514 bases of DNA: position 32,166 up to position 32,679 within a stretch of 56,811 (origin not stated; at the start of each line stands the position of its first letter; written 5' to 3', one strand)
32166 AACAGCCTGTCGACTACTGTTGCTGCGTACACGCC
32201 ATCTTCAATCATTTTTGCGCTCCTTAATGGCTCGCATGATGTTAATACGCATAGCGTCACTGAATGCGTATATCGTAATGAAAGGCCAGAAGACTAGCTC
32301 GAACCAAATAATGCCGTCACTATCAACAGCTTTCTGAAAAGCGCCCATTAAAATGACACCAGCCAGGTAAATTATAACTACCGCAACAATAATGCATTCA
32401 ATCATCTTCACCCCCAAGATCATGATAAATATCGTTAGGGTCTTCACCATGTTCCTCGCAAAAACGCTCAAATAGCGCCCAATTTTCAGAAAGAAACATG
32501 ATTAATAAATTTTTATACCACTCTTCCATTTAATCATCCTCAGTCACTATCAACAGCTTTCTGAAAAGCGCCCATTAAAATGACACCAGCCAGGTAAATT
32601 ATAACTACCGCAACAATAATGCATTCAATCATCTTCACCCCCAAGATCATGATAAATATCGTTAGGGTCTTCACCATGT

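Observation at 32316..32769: Perfect 2 x 227-bp tandem duplication that duplicates one small gene and truncates another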

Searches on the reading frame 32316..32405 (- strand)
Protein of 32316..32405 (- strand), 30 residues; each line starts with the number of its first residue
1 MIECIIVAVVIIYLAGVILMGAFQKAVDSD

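Call 30: find_encoding_contigs(protein=window:32316-32405:-, flank=3000, max_places=10)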
Protein seq(30 aa) (30 aa): no gene with exactly this product is on record in the collection.

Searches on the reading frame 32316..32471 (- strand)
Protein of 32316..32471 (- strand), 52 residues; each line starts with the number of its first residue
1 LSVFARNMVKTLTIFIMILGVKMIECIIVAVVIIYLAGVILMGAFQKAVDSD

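Call 29: find_encoding_contigs(protein=window:32316-32471:-, flank=3000, max_places=10)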
Protein seq(52 aa) (52 aa): no gene with exactly this product is on record in the collection.

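Call 44: find_encoding_contigs(protein=window:32316-32447:-, flank=3000, max_places=10)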
Protein seq(44 aa) (44 aa): no gene with exactly this product is on record in the collection.
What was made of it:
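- Look-ups of three junction-specific ORF products found nothing (calls 29, 30, 44), although k=31 contigs could not span the junction anyway.
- Tried and rejected: Look-ups of three junction-specific ORF products (52, 30 and 44 aa) found nothing on record (calls 29, 30, 44).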

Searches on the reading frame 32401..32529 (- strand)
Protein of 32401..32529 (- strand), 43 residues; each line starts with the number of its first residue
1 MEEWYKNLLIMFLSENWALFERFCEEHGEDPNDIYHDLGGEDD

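Call 24: search_protein_families(library=phrogs, max_evalue=0.01, proteins=[window:32401-32529:-])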
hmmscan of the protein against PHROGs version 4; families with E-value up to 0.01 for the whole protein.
seq(43 aa): 2 families
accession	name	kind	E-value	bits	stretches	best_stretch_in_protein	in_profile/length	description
phrog_15754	-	unknown function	5.3e-15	55.8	1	6-42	7-43/43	-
phrog_21467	-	unknown function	8.9e-12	46.4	1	1-43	28-70/70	-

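Call 25: search_protein_families(library=pfam, max_evalue=0.01, proteins=[window:32401-32529:-])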
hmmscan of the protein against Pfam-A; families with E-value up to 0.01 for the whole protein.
seq(43 aa): 0 families

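Call 32: find_encoding_contigs(protein=window:32401-32529:-, flank=1500, max_places=10)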
Protein seq(43 aa) (43 aa): 24 contigs read that carry it; 10 places shown.
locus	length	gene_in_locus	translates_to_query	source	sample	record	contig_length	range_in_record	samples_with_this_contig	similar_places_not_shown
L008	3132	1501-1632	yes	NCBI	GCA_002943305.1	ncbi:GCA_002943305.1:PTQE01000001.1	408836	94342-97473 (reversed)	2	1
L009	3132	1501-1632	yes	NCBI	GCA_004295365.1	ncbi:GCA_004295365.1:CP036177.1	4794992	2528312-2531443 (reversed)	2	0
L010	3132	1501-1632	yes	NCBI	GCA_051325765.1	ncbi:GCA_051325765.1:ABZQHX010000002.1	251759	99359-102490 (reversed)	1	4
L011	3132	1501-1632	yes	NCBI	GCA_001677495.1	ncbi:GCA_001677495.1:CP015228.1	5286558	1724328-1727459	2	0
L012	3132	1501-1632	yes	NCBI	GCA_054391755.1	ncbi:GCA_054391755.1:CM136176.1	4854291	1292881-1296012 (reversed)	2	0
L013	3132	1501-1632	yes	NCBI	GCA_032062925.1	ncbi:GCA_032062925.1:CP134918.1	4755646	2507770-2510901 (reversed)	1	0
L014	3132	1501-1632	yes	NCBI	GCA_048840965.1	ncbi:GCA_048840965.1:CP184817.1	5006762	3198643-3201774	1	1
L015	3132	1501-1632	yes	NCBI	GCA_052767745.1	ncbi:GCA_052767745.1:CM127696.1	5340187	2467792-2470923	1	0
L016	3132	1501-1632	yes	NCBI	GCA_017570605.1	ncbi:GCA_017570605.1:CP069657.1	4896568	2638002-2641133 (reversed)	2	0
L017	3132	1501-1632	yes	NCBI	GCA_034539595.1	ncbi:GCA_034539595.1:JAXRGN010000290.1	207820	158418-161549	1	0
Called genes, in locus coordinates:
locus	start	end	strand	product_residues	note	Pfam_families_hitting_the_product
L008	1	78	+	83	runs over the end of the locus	-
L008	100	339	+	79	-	-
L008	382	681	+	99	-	-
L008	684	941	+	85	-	-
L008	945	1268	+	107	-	-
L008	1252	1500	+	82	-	-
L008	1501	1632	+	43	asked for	-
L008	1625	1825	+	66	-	-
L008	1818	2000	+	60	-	-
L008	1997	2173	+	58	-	-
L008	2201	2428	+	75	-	-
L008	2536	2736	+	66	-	PF16080:Phage_holin_2_3, PF16082:Phage_holin_2_4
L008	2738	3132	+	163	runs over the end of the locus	PF00959:Phage_lysozyme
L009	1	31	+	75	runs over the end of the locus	-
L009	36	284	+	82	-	-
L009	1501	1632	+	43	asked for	-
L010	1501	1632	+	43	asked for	-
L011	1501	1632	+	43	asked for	-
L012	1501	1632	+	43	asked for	-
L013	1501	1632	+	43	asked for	-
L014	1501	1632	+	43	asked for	-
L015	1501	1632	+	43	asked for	-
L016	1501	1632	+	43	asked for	-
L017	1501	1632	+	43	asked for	-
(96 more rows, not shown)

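Call 52: search_protein_families(library=padloc, max_evalue=0.01, proteins=[window:32401-32529:-])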
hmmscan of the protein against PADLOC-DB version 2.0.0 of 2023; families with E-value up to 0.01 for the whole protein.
seq(43 aa): 0 families

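Call 53: search_protein_families(library=ncbifam, max_evalue=0.01, proteins=[window:32401-32529:-])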
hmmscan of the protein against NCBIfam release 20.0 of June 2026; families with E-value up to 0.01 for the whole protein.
seq(43 aa): 0 families

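Call 54: search_solved_structures(query=window:32401-32529:-, max_evalue=1)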
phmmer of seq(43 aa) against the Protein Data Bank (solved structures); distinct sequences matched with E-value up to 1: 3.
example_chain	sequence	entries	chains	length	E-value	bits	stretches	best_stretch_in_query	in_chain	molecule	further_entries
2ipa_B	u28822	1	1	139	0.19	15.5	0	11-34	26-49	Protein arsC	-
1jl3_A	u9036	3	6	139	0.22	15.4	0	11-34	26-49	ARSENATE REDUCTASE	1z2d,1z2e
1mhq_A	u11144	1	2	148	0.79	13.6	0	13-36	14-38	ADP-ribosylation factor binding protein GGA2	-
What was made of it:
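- Tried and rejected: Pfam, NCBIfam and PADLOC returned no hits for the duplicated genes, PDB returned only chance-level matches, and PHROGs returned only families of unknown function (calls 24, 25, 52-54).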

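Call 66: search_dna_similar(query=window:32401-32529:-, collection=phages, mode=protein, max_evalue=0.001, max_rows=25, rows=spread)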
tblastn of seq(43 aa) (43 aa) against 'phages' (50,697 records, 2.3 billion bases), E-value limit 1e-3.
Records with a match: 69; places in all: 70; records where one place covers at least 80% of the query: 52.
Best place of each record, by identity: >=99% 1; 60-80% 16; <60% 52.
By first word of the organism name: Escherichia 43; Pectobacterium 18; Enterobacter 2; Shigella 2; Salmonella 2; Erwinia 1; Dhillonvirus 1.
By host as written in the record: Escherichia coli 29; - 4; Escherichia coli K-12 MG1655 4; Pectobacterium atrosepticum F41 3; Pectobacterium atrosepticum DSM 30186 3; Enterobacter cloacae 2; Pectobacterium atrosepticum DSM18077 2; Pectobacterium atrosepticum DSM 18077 2; and 15 more.
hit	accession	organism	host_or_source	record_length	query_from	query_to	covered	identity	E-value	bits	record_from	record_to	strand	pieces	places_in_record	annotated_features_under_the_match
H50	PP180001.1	Escherichia phage mEp010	Escherichia coli K-12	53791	1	43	100%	100.0%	8e-22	91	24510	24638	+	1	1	hypothetical protein (x2)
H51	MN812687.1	Pectobacterium phage Possum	Pectobacterium atrosepticum F41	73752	1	42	98%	58.1%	2e-5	44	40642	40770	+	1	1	hypothetical protein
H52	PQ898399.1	Enterobacter phage SonariX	Enterobacter cloacae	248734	1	42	98%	55.8%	4e-5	43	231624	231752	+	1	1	hypothetical protein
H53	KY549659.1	Pectobacterium phage vB_PatP_CB4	Pectobacterium atrosepticum DSM 30186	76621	9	42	79%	62.9%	4e-5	43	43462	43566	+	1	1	hypothetical protein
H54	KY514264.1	Pectobacterium phage vB_PatP_CB1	Pectobacterium atrosepticum DSM 18077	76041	9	42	79%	62.9%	5e-5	43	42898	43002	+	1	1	hypothetical protein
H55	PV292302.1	Escherichia phage Jgk1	Escherichia coli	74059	1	41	95%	51.2%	5e-6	45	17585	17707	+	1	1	record has no annotation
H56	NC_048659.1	Pectobacterium phage phiA41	Pectobacterium wasabiae SCC3193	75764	12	42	72%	65.6%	9e-5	42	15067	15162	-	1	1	hypothetical protein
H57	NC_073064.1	Escherichia phage vB_EcoS_PTXU06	Escherichia coli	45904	8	42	81%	54.3%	3e-9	55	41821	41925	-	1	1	hypothetical protein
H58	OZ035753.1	Dhillonvirus LF50P3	-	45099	8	42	81%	54.3%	3e-9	55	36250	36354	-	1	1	record has no annotation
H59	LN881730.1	Escherichia phage slur05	Escherichia coli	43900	8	42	81%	54.3%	3e-9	55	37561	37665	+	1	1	hypothetical protein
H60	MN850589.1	Escherichia phage welsh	Escherichia coli K-12 MG1655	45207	8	42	81%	54.3%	4e-9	54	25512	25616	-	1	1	hypothetical protein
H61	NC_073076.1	Escherichia phage jat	Escherichia coli K-12 MG1655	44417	8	42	81%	54.3%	2e-8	52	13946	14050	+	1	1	hypothetical protein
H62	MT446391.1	Escherichia virus TH13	Escherichia coli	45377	8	42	81%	54.3%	6e-8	51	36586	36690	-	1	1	record has no annotation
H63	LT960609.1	Escherichia phage SECphi18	Escherichia coli MG1655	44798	8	42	81%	54.3%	7e-8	51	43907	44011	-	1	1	record has no annotation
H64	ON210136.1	Escherichia phage EC115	Escherichia coli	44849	8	42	81%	54.3%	2e-7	50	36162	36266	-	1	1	hypothetical protein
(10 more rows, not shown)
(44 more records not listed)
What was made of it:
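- Its family is shared by 69 phage records, including virulent Dhillonvirus, Pectobacterium and Enterobacter phages (call 66), which suggests a generally useful function.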
